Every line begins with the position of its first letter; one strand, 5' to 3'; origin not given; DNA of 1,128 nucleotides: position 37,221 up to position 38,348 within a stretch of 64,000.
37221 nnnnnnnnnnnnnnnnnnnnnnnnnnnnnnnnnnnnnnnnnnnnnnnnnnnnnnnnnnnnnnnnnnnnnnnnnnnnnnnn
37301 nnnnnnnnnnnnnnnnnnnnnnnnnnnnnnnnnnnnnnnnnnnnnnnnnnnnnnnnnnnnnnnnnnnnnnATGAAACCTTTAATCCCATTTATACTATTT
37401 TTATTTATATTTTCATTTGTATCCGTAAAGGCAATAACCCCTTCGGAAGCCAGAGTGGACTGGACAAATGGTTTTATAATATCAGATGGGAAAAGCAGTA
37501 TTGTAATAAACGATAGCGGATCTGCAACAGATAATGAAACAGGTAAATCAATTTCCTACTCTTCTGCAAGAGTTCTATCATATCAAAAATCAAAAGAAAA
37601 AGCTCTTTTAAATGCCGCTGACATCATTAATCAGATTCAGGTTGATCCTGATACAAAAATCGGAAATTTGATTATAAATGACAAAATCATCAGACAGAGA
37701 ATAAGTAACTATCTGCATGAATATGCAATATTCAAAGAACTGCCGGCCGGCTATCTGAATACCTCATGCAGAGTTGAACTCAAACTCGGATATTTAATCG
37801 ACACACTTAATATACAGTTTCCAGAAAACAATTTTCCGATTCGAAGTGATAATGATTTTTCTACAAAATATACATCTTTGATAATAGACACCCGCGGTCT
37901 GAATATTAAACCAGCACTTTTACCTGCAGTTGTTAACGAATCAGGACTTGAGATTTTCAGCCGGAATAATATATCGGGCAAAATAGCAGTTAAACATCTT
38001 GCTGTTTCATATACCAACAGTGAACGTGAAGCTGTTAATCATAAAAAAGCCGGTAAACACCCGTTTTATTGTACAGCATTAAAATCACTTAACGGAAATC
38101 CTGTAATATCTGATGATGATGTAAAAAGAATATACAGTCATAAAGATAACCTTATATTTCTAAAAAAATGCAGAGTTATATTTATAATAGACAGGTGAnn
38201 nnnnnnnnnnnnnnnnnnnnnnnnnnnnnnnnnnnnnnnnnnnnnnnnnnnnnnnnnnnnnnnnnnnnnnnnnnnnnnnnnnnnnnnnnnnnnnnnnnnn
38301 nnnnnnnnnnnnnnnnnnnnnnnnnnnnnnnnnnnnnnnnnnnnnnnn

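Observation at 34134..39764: Five-gene operon: degenerate HATPase+HDOD, DUF115/Maf-like and three envelope proteins, close to the flagellar operon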

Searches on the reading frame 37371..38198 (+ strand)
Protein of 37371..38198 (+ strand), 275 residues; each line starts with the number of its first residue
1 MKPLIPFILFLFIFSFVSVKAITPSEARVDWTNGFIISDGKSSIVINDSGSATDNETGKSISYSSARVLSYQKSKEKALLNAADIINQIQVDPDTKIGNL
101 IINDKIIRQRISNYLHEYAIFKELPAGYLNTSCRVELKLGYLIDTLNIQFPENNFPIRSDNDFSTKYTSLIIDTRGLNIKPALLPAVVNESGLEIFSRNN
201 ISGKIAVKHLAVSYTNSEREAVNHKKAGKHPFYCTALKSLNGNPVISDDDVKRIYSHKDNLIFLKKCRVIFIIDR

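Call 5: search_protein_families(library=pfam, proteins=[window:37371-38198:+], max_evalue=0.1)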
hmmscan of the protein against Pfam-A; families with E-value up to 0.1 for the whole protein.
window:37371-38198:+ (275 aa): 2 families
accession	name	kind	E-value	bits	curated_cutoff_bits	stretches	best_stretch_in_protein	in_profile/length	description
PF17738.7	DUF5575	-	0.013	15.9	24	1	66-111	18-64/170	DUF5575 central RNaseH like domain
PF21248.3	SoFic-like_C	-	0.046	14.4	27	0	83-117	19-53/76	Protein adenylyltransferase SoFic-like, C-terminal domain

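Call 6: search_protein_families(library=ncbifam, proteins=[window:37371-38198:+], max_evalue=0.1)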
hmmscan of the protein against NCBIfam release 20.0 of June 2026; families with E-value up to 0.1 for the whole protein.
window:37371-38198:+ (275 aa): 0 families

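Call 24: find_homologous_proteins(query=window:37371-38198:+, max_evalue=0.001)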
Query window:37371-38198:+ (275 aa): 82 proteins with E <= 0.001 among 757 candidates.
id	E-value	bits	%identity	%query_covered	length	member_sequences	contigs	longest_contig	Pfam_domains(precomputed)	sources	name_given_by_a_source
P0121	9.3e-176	600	100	100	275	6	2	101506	-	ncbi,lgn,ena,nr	ncbi:MAG TPA: hypothetical protein PKZ64_13445 [Spirochaetota bacterium]|nr:hypothetical protein [Sp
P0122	3.0e-127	441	75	94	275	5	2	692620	-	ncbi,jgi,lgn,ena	-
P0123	3.1e-119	415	71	91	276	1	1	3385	-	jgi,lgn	-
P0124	1.6e-116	406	71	90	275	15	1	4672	-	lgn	-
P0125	6.9e-110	384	66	99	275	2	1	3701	-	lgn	-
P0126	3.3e-108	379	64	97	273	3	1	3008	-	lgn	-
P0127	1.5e-102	360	59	97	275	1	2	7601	-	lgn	-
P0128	3.8e-102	359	61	91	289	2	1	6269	-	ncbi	-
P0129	8.1e-102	358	63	93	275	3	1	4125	-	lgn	-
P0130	1.3e-101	357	60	97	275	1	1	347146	-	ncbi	-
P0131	7.4e-99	348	60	90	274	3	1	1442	-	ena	-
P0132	1.1e-98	348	60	94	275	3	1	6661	-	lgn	-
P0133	9.5e-94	331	75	73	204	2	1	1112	-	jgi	jgi:hypothetical protein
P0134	1.9e-93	330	62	85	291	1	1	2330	-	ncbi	-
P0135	3.2e-93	330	55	100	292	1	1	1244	-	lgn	-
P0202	5.6e-13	67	28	99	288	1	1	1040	-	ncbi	-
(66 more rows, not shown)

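Call 40: predict_structure(alignment_id=A2)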
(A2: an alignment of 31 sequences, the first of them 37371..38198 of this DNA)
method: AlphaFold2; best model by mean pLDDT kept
length: 275 residues; sequences in the alignment: 31
mean_pLDDT: 67.7   pTM: 0.56
mean pLDDT of the five models: 67.7, 65.3, 64.4, 62.3, 62.1
residues with pLDDT >= 90: 47; 70-90: 82; 50-70: 81; < 50: 65
segments of 3 or more residues with pLDDT < 50: 18-24, 149-158, 161-165, 176-181, 183-206, 236-248
pLDDT, mean of each block of 10 residues (from residue 1): 75 62 60 78 89 88 90 93 87 72 88 91 88 86 61 40 50 52 43 36 47 68 74 51 43 59 59 59
secondary structure, 60 per line:
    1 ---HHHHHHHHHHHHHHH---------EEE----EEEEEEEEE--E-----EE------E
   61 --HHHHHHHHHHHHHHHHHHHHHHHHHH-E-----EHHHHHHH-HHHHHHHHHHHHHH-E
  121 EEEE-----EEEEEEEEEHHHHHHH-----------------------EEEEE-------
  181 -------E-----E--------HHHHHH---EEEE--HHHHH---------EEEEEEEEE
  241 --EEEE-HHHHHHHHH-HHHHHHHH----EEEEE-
elements in order: H4-18 E28-30 E35-43 H63-88 H97-103 H105-118 E120-124 E130-138 H139-145 E169-173 H203-208 E212-215 H218-222 E232-240 E243-246 H248-256 H258-265 E270-274

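Call 44: fold_search(model_id=the predicted structure, library=pdb)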
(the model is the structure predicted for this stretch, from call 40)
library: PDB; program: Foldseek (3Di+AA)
matches with E <= 10: 362; with E <= 0.001: 2
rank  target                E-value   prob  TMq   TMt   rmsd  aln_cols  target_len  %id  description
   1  5jir_A                5.6e-05  1.00  0.42  0.30  12.8       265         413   19  Crystal structure of Treponema pallidum protein Tp0624 (released 2016-11-23)
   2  5jir_B                1.0e-04  1.00  0.40  0.29  13.1       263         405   19  Crystal structure of Treponema pallidum protein Tp0624 (released 2016-11-23)
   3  5ok8_A                3.1e-02  0.97  0.23  0.50   5.2       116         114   13  Crystal structure of protein Lpp20 (HP1456) from Helicobacter pylori (released 2017-12-06)
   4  5ok8_B                8.5e-02  0.93  0.24  0.52   5.0       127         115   14  Crystal structure of protein Lpp20 (HP1456) from Helicobacter pylori (released 2017-12-06)
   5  5ifm_G                2.3e-01  0.05  0.11  0.11  20.9       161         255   12  Human NONO (p54nrb) Homodimer (released 2016-11-09)
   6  5ifm_A                2.7e-01  0.03  0.08  0.09  21.0       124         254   14  Human NONO (p54nrb) Homodimer (released 2016-11-09)
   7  3rrk                  6.0e-01  0.16  0.10  0.09   7.2        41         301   15  Crystal structure of the cytoplasmic N-terminal domain of subunit I, homolog of subunit a, of V-ATPase (released 2011-08-10)
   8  3zxq_A                8.3e-01  0.07  0.08  0.15  11.6        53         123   17  CRYSTAL STRUCTURE OF THE ATP-BINDING DOMAIN OF MYCOBACTERIUM TUBERCULOSIS DOST (released 2011-08-24)
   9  4xea                  8.3e-01  0.02  0.14  0.10  24.8       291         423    8  Crystal structure of putative M16-like peptidase from Alicyclobacillus acidocaldarius (released 2015-03-18)
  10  5yei_B                8.8e-01  0.02  0.11  0.15  14.8       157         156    8  Mechanistic insight into the regulation of Pseudomonas aeruginosa aspartate kinase (released 2018-08-29)
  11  6wmz_C                8.8e-01  0.02  0.12  0.11  21.3       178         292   11  Crystal structure of human SFPQ/NONO complex (released 2021-04-28)
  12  1yf5                  1.1e+00  0.02  0.09  0.10  18.7       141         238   11  Cyto-Epsl: The Cytoplasmic Domain Of Epsl, An Inner Membrane Component Of The Type II Secretion System Of Vibrio Cholera (released 2005-05-03)
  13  7c4h_A                1.2e+00  0.09  0.10  0.11   4.6        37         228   22  Crystal structure of BCP1 from Saccharomyces Cerevisiae (released 2020-12-09)
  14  2bj3_A                1.2e+00  0.06  0.11  0.19  14.3       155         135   10  NIKR-apo (released 2005-04-08)
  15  3rty_E                1.3e+00  0.01  0.09  0.07  12.2        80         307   14  Structure of an Enclosed Dimer Formed by The Drosophila Period Protein (released 2011-12-21)
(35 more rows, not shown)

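Call 52: search_solved_structures(query=A2, max_evalue=1, show_alignments=2)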
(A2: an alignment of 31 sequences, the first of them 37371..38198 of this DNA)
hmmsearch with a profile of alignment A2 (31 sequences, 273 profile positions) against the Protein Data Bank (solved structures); distinct sequences matched with E-value up to 1: 3.
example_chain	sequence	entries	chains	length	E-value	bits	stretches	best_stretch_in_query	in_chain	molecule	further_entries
5jir_B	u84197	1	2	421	7.9e-14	54.5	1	64-272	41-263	OOP family OmpA-OmpF porin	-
9hmf_C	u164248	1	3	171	0.003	19.8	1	44-136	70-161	Lipoprotein, putative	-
8dhi_A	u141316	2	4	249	0.11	14.6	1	80-128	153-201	TYR_PHOSPHATASE_2 domain-containing protein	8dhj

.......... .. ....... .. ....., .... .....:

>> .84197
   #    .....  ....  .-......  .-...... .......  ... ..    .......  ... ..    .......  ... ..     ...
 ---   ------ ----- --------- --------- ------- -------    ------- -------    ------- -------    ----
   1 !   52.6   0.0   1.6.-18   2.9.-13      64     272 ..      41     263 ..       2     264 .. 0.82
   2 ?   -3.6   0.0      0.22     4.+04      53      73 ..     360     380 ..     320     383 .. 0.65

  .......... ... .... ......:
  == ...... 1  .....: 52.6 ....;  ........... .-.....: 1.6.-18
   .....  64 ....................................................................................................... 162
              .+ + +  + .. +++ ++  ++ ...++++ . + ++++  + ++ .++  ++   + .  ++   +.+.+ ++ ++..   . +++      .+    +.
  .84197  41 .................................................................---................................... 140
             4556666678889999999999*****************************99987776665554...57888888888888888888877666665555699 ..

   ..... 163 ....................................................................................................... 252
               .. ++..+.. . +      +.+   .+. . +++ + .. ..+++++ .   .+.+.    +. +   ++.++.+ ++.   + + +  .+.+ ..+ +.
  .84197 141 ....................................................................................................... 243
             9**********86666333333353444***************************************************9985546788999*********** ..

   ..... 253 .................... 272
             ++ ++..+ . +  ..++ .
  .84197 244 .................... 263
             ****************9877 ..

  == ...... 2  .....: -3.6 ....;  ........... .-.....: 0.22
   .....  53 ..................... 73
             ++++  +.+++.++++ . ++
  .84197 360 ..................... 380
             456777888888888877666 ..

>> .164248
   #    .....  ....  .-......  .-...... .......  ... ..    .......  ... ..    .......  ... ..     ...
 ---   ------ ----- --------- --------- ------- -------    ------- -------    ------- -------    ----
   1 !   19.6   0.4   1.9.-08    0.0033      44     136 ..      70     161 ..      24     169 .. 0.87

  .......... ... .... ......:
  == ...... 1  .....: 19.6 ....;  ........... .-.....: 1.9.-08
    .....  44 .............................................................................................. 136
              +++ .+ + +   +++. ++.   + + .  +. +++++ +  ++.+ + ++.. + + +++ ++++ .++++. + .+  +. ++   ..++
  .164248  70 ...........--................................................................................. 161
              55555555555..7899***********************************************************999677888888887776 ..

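Call 83: search_protein_representatives(alignment_id=A2)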
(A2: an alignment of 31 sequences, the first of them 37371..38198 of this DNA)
Query: 31 sequences, 273 profile positions. Proteins with E-value up to 0.001 (for the whole library): 3178; up to 1e-10: 1814; up to 1e-30: 101. The best 150 are listed.
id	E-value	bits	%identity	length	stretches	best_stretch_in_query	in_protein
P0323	5.4e-111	386.3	-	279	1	2-273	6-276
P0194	6.5e-105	366.4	-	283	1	5-273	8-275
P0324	5.2e-95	333.9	-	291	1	20-273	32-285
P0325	8.4e-95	333.2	-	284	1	1-273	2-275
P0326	2.2e-94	331.8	-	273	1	1-273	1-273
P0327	3.4e-92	324.7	-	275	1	1-273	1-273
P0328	2.5e-91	321.8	-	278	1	3-273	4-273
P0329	8.9e-90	316.7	-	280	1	1-273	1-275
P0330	7.8e-88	310.4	-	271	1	1-273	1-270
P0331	1.5e-87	309.4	-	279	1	5-273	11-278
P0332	1.9e-87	309.1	-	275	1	3-273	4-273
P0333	2.3e-87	308.8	-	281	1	19-271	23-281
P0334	2.1e-86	305.7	-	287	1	13-273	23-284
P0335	8.2e-86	303.7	-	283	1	3-271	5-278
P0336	1.3e-84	299.8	-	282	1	4-273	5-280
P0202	1.4e-56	207.9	-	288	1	3-272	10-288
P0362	2.7e-41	157.7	-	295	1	1-270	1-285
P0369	1.6e-37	145.4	-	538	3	22-271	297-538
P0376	5.5e-35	137.0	-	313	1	66-272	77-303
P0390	2.0e-32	128.6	-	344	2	160-272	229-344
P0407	1.5e-31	125.8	-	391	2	62-270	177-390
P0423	1.2e-30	122.8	-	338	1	21-273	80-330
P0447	7.3e-30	120.2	-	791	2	21-272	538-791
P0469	4.9e-29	117.5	-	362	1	20-272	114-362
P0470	5.5e-29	117.3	-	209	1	76-272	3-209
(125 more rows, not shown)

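Call 85: search_protein_families(library=pfam, proteins=[P0362, P0369, P0376, P0390, P0407, P0423, P0447, P0469, P0470, P0202], max_evalue=0.01)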
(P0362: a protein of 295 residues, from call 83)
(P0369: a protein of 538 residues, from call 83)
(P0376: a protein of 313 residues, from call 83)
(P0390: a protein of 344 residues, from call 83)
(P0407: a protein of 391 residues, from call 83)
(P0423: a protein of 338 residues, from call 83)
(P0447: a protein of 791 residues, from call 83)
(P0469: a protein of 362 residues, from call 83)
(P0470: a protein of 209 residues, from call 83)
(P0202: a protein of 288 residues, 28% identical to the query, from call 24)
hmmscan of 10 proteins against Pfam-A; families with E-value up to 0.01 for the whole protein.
P0362 (295 aa): 0 families

P0369 (538 aa): 2 families
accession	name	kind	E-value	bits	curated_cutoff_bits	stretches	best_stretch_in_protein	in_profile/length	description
PF02169.21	LPP20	-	5.1e-08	33.7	25.9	1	185-257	7-91/97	LPP20 lipoprotein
PF16548.10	FlgT_N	-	0.00024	22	28.8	0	194-262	17-83/87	Flagellar assembly protein T, N-terminal domain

P0376 (313 aa): 0 families

P0390 (344 aa): 0 families

P0407 (391 aa): 2 families
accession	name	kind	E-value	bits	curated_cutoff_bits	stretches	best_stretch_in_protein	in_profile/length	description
PF02169.21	LPP20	-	2.1e-12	47.7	25.9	2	182-249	24-95/97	LPP20 lipoprotein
PF16548.10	FlgT_N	-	4.9e-06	27.4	28.8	0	36-120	5-83/87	Flagellar assembly protein T, N-terminal domain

P0423 (338 aa): 1 family
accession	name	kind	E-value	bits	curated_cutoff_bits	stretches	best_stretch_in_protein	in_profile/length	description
PF02169.21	LPP20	-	6.8e-05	23.7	25.9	1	108-182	10-96/97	LPP20 lipoprotein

P0447 (791 aa): 1 family
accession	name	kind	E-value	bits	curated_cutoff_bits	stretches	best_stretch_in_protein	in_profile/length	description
PF02169.21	LPP20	-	0.001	19.9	25.9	1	570-639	24-95/97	LPP20 lipoprotein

P0469 (362 aa): 1 family
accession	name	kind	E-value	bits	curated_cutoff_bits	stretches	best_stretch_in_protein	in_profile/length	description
PF02169.21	LPP20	-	3.7e-05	24.5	25.9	1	144-201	11-80/97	LPP20 lipoprotein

P0470 (209 aa): 0 families

P0202 (288 aa): 0 families

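Call 90: find_related_loci(query=A7, collection=metagenome_contigs, flank=8000)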
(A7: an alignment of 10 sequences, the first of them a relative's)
Query A7 (309 aa) in metagenome_contigs; peptide patterns used: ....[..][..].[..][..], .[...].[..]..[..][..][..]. (x = any residue, [..] = any of these).
600 stretches matched a pattern (row limit reached: there are more); 587 encode a relative of the query (tblastn E <= 1e-3); the best 80 are kept; 80 distinct loci.
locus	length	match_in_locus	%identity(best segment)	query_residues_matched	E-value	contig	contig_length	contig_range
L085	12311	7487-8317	66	26-309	5e-125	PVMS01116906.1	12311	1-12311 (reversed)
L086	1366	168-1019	66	26-309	3e-133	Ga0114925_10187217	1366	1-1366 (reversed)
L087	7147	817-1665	61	9-309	3e-122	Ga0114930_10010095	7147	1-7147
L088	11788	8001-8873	59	9-309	1e-121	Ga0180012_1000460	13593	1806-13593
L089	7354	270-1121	63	26-309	2e-121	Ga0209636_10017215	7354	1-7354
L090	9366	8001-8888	58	2-309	1e-119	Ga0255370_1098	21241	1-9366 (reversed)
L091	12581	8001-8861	66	26-309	9e-119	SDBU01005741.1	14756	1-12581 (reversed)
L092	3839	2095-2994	61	13-309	6e-120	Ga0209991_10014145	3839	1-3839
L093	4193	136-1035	60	1-309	8e-119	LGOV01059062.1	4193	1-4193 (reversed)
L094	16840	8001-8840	61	13-309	2e-116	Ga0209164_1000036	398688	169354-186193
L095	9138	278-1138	62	26-309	2e-116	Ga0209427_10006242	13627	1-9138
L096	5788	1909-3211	64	33-309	4e-116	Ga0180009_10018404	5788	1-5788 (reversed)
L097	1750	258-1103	60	11-309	1e-123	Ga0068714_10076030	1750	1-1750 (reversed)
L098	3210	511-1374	62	26-309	4e-118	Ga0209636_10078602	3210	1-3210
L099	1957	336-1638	59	13-309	1e-121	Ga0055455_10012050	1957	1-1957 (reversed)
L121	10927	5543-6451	53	9-309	7e-105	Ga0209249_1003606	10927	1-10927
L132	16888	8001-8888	54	11-309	9e-102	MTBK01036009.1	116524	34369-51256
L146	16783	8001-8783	54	27-309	2e-95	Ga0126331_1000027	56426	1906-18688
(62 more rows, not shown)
